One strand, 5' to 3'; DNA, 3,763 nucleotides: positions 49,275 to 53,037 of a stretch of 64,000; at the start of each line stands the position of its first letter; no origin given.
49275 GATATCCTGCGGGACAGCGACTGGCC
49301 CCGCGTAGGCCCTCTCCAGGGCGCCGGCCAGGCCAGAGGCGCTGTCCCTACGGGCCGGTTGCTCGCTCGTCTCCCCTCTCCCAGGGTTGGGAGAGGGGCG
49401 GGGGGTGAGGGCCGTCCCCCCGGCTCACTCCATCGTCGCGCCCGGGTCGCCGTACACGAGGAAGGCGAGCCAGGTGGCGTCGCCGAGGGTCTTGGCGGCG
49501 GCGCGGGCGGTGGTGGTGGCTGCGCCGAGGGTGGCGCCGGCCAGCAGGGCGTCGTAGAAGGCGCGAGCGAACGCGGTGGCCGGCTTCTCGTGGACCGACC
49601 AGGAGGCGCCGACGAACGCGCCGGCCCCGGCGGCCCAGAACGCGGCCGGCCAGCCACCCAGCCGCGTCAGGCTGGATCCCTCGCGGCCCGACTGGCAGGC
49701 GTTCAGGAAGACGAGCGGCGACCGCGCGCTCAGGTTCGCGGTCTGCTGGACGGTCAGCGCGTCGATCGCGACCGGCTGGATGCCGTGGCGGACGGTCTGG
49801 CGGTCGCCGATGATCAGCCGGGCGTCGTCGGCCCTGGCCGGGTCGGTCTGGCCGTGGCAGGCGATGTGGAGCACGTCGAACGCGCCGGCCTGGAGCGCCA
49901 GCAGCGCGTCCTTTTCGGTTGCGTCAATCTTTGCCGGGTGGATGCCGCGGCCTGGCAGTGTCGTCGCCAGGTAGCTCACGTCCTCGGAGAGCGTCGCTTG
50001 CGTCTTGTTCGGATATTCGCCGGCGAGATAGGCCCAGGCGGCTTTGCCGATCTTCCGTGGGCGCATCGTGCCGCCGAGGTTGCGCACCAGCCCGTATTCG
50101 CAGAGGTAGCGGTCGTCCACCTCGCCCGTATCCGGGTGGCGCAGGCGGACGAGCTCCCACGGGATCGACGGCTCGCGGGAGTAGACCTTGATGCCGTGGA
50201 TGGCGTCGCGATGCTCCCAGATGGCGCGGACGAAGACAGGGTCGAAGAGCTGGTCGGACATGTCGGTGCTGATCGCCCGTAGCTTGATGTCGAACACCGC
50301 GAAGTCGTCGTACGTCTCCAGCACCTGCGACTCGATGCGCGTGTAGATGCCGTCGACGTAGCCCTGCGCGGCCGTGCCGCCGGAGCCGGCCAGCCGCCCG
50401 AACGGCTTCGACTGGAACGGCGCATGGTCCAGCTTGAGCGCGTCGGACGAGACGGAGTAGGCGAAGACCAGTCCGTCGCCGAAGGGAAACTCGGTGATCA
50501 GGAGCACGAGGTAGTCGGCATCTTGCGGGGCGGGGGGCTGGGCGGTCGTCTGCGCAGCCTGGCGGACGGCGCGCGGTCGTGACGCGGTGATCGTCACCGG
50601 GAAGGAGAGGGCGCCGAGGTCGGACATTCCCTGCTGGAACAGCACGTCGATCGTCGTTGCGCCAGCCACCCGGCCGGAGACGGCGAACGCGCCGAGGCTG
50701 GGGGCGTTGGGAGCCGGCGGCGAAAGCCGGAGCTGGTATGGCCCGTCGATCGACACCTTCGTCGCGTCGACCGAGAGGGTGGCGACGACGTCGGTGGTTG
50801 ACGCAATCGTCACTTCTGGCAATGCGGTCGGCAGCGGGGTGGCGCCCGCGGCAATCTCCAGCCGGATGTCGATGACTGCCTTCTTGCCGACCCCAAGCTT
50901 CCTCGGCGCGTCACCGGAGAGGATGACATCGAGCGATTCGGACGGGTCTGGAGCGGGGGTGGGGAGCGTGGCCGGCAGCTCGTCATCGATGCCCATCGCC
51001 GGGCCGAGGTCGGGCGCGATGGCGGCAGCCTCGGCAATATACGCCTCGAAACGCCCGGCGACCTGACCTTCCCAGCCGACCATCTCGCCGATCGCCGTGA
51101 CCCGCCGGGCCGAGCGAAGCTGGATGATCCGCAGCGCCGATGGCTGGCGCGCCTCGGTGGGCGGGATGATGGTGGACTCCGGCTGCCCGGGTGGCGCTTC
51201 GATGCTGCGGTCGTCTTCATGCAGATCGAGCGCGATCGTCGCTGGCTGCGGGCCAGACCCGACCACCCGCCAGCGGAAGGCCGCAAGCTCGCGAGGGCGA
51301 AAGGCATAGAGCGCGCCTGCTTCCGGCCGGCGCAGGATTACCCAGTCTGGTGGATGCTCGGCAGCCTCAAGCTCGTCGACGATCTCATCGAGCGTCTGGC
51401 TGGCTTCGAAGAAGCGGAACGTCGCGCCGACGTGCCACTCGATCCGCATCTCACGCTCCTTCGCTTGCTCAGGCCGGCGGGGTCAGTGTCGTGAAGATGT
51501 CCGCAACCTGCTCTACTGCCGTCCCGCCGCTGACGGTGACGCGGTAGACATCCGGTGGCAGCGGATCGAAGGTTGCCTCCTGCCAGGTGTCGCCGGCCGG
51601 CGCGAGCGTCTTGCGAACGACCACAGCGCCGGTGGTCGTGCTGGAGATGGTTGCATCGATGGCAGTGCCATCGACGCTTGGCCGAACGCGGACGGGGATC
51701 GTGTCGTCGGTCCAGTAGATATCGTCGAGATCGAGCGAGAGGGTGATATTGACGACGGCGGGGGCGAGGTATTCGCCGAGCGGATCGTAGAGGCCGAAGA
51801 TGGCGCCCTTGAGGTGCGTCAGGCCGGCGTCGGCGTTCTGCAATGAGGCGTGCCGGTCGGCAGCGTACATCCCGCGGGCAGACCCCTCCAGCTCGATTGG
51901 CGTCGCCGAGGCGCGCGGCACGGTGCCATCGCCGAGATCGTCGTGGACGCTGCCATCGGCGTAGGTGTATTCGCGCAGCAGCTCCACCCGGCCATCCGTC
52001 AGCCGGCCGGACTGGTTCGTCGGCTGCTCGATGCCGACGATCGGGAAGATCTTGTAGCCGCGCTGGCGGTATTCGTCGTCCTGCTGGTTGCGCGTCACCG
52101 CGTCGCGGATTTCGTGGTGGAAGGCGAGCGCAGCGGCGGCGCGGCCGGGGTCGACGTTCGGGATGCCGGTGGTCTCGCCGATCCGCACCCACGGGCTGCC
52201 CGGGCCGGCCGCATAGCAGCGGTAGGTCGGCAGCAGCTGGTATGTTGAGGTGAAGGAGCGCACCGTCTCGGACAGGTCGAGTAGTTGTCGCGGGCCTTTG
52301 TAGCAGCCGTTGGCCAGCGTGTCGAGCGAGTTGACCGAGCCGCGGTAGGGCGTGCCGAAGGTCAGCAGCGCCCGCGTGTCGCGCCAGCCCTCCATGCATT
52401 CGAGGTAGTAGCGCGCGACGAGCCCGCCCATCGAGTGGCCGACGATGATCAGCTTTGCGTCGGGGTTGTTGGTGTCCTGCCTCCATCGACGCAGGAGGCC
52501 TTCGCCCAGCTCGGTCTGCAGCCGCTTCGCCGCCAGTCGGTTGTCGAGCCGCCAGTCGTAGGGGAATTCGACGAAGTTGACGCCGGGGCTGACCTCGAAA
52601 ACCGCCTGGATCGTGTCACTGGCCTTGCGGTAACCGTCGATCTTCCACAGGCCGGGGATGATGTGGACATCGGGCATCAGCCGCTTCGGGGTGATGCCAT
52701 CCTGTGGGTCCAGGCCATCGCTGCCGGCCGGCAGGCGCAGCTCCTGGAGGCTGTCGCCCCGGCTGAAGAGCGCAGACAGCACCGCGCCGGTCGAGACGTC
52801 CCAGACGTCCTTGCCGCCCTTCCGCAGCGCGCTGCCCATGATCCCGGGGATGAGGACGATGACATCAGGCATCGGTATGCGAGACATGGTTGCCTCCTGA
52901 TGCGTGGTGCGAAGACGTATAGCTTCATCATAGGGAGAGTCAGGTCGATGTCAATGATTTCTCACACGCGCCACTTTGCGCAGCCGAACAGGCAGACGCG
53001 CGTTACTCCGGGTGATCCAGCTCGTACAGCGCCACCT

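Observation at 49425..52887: LCAT-like lipase + CHAT protease two-gene operon beside the restriction cluster: candidate undescribed defence or abortive-infection module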

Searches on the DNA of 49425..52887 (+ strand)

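Call 7: search_dna_similar(query=window:49425-52887:+, collection=plasmids, mode=distant)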
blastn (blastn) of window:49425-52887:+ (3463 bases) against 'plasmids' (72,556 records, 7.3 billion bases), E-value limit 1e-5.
Records with a match: 8; places in all: 9; records where one place covers at least 80% of the query: 0.
Best place of each record, by identity: 60-80% 8.
By first word of the organism name: Streptomyces 5; Rhizobium 1; Bradyrhizobium 1; Embleya 1.
By predicted mobility (MOB-suite, as given by PLSDB): non-mobilizable 5; conjugative 2; mobilizable 1.
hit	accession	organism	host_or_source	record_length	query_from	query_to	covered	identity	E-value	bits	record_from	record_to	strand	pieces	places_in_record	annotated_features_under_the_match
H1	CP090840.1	Streptomyces viridifaciens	Whole organism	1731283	2561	3265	20%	69.5%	1e-56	231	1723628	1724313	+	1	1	hypothetical protein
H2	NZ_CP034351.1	Streptomyces sp. W1SF4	-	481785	2882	3164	8%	68.2%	3e-14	90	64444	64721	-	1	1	hypothetical protein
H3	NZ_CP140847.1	Rhizobium johnstonii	Trifolium pratense,whole organism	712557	2798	3025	7%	68.1%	2e-10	77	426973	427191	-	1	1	hypothetical protein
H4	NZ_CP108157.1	Streptomyces sp. NBC_00161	-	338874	2882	3024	4%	71.2%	3e-7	66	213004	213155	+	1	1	hypothetical protein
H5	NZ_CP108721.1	Streptomyces sp. NBC_00998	-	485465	2882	3024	4%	71.2%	3e-7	66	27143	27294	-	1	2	hypothetical protein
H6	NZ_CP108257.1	Streptomyces sp. NBC_00057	-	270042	2882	3013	4%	75.0%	3e-14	91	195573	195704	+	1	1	hypothetical protein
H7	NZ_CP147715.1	Bradyrhizobium sp. 27S5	Glycine max,cell culture,Root nodule ...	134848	2911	3034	4%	77.6%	2e-15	93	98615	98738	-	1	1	hypothetical protein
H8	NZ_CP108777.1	Embleya sp. NBC_00896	-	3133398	2907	3028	4%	72.1%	8e-8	68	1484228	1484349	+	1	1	none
